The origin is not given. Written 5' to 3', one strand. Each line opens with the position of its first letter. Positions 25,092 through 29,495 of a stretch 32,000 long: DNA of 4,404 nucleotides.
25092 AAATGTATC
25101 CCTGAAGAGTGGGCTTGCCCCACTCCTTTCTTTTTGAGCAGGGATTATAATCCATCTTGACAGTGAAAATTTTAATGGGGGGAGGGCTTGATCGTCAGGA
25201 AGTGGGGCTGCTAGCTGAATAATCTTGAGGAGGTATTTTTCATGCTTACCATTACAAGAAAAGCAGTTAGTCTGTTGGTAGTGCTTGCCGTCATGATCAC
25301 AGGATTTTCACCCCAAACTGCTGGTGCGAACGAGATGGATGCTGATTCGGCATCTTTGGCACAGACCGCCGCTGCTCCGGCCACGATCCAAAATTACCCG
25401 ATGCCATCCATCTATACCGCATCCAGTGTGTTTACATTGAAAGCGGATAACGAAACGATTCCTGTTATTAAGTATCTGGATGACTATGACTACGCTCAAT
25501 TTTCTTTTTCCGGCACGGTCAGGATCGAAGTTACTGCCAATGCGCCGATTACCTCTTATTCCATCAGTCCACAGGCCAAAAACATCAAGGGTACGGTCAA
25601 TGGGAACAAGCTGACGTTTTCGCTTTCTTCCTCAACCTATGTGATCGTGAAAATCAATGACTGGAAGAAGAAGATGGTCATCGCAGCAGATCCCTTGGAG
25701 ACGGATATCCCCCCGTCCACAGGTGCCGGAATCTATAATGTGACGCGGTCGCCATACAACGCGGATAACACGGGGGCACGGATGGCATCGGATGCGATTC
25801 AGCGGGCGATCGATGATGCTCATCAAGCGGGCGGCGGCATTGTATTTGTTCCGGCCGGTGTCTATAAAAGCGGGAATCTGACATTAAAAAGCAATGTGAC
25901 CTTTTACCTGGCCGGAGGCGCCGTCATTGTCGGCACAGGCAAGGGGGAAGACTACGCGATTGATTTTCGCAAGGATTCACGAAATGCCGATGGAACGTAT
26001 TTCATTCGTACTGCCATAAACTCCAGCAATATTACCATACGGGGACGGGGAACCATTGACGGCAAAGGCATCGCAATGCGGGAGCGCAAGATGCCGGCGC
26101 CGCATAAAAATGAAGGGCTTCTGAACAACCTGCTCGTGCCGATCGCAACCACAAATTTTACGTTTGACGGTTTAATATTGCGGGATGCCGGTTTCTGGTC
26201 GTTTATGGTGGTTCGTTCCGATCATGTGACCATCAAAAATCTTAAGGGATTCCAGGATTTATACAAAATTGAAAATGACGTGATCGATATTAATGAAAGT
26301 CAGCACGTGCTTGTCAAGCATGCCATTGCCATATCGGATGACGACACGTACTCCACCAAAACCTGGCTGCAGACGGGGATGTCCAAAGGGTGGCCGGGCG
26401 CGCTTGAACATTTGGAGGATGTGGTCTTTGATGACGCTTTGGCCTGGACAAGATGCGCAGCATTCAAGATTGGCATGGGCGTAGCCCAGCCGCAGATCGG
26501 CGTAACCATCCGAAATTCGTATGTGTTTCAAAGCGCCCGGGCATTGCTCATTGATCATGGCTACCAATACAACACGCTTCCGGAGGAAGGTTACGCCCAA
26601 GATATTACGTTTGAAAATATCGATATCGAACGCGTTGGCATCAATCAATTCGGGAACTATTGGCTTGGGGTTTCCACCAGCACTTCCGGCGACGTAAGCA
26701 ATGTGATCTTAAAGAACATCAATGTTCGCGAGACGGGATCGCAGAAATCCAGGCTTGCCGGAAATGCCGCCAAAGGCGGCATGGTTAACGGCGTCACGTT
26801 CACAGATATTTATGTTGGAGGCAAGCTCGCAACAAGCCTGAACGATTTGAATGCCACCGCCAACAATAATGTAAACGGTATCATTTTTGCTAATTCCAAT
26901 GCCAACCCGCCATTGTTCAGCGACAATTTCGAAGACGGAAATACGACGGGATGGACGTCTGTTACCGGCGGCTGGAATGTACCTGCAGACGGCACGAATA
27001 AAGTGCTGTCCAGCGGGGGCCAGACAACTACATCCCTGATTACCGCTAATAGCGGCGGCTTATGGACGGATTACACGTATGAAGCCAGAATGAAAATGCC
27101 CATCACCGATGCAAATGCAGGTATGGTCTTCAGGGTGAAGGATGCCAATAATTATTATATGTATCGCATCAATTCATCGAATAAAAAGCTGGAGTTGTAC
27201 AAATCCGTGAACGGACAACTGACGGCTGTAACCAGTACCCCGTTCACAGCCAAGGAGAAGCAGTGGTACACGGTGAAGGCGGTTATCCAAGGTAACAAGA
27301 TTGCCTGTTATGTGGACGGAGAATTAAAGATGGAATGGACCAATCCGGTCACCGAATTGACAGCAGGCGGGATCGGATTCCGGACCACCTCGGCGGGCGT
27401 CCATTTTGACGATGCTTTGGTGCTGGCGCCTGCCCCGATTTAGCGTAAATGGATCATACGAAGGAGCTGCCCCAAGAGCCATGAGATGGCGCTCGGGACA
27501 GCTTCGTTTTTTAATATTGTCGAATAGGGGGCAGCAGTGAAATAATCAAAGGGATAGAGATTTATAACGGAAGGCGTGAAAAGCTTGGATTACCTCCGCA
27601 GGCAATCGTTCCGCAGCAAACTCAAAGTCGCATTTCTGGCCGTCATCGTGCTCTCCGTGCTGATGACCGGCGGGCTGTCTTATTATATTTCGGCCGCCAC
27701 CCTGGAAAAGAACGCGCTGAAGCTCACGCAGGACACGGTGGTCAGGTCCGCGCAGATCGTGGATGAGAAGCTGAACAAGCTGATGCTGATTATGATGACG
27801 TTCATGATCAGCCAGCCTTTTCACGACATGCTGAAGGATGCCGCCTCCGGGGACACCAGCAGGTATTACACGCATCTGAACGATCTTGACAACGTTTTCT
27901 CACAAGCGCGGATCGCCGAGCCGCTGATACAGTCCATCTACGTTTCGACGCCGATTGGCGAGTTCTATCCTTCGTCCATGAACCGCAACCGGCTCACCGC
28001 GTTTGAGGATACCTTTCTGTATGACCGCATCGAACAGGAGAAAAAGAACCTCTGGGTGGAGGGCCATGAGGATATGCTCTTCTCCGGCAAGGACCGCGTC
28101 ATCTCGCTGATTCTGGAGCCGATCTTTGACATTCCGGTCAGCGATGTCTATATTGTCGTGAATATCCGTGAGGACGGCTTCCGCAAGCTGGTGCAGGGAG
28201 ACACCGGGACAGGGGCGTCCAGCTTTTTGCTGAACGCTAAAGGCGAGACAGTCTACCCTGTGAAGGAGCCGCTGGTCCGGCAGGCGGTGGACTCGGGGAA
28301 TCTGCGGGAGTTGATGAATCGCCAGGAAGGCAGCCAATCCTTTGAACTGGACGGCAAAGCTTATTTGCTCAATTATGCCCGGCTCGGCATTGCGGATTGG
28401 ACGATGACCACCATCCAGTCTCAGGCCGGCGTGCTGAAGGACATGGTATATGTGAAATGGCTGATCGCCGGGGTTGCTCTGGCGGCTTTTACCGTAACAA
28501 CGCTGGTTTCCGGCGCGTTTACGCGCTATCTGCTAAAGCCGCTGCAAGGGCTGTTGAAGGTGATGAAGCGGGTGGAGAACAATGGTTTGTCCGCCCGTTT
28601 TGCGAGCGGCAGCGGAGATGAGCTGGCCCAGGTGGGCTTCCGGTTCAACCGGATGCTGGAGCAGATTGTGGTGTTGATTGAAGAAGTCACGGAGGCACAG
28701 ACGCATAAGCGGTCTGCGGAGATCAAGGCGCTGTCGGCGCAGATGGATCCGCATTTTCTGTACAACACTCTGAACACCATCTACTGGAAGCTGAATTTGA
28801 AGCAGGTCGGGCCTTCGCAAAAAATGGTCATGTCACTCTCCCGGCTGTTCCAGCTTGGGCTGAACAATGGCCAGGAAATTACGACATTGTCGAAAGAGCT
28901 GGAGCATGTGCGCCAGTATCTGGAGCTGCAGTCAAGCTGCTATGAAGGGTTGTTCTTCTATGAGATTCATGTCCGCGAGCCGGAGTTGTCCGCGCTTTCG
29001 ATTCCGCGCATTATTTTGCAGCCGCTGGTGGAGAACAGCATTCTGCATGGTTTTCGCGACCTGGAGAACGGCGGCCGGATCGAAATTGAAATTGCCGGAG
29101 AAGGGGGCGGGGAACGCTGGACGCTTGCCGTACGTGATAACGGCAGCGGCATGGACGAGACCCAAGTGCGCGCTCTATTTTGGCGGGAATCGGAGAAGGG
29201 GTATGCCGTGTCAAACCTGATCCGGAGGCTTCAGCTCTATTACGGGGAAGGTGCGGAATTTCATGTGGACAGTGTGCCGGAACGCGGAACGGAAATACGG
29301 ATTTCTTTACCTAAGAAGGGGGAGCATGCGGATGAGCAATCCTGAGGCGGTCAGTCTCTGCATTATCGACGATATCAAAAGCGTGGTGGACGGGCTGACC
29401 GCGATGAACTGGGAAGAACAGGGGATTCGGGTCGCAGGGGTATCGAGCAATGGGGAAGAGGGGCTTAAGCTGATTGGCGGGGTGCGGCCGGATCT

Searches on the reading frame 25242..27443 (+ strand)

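Call 28: search_protein_families(library=pfam, proteins=[window:25242-27443:+], max_evalue=0.00001)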
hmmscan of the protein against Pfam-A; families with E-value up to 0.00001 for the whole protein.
window:25242-27443:+ (733 aa): 3 families
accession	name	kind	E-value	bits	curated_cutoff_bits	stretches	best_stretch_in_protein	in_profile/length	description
PF06439.18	3keto-disac_hyd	-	1.2e-14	55.2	26.8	1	563-724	6-183/187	3-keto-disaccharide hydrolase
PF00295.23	Glyco_hydro_28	-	1.7e-09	37.7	22.9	1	203-371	11-167/324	Glycosyl hydrolases family 28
PF13385.13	Laminin_G_3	-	4.4e-09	37.1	27.6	1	602-704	9-110/151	Concanavalin A-like lectin/glucanases superfamily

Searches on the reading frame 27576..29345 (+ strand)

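Call 28: search_protein_families(library=pfam, proteins=[window:27576-29345:+], max_evalue=0.00001)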
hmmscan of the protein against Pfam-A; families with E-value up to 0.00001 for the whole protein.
window:27576-29345:+ (589 aa): 3 families
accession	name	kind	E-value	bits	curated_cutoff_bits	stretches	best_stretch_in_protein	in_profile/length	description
PF06580.19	His_kinase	-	2e-22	79.7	25.2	1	381-457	1-78/81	Histidine kinase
PF02518.31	HATPase_c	-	1.1e-09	39.1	26.4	1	479-581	8-110/111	Histidine kinase-, DNA gyrase B-, and HSP90-like ATPase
PF00672.30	HAMP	-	2.2e-09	37.9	25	1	315-364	2-51/53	HAMP domain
